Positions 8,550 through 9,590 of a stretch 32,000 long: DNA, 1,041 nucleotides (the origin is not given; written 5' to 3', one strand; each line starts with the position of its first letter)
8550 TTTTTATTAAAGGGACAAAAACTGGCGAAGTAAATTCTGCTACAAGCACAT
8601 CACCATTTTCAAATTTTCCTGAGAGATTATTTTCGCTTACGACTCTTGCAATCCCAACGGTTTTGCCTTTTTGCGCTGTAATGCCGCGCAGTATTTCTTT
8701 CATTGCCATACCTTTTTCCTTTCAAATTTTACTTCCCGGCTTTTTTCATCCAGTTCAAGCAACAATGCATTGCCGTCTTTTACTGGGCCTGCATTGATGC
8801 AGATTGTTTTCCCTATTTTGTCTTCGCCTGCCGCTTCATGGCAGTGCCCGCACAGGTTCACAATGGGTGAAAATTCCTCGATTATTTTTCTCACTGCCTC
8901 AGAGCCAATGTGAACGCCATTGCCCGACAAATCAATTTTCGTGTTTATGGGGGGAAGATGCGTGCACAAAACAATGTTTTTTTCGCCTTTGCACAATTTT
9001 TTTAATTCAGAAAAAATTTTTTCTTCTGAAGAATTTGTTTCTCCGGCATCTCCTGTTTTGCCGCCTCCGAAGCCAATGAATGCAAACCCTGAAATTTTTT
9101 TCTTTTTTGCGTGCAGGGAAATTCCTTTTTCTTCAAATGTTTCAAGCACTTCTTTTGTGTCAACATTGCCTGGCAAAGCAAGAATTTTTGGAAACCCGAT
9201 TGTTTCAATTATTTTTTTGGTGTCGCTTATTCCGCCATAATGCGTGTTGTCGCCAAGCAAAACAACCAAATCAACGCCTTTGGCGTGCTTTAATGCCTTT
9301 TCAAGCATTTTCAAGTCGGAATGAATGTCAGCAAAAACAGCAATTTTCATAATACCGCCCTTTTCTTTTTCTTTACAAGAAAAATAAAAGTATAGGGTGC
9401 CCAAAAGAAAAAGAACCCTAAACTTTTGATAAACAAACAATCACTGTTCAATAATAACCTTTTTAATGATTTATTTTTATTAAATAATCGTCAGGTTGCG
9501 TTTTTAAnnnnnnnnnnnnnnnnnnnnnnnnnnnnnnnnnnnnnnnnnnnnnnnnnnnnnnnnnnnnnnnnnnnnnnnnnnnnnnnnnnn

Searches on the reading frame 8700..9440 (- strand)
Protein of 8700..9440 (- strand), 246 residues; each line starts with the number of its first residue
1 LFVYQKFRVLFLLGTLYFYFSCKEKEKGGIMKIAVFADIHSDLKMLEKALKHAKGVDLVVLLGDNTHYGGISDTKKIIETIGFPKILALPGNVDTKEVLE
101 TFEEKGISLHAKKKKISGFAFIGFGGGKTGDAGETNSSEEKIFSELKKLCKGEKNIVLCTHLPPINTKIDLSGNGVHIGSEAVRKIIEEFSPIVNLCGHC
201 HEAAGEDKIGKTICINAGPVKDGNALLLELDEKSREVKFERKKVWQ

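Call 47: search_protein_families(library=pfam, proteins=[window:8700-9440:-], max_evalue=0.001)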
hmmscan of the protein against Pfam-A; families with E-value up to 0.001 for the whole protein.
window:8700-9440:- (246 aa): 3 families
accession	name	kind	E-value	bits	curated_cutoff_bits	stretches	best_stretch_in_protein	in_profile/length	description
PF00149.33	Metallophos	-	1.5e-16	61.9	21.5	1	31-202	1-190/191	Calcineurin-like phosphoesterase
PF12850.12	Metallophos_2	-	2e-13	51.1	27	1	31-222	1-137/154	Calcineurin-like phosphoesterase superfamily domain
PF14582.11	Metallophos_3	-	2.5e-11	43.9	28.2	1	146-240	165-257/259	Metallophosphoesterase, calcineurin superfamily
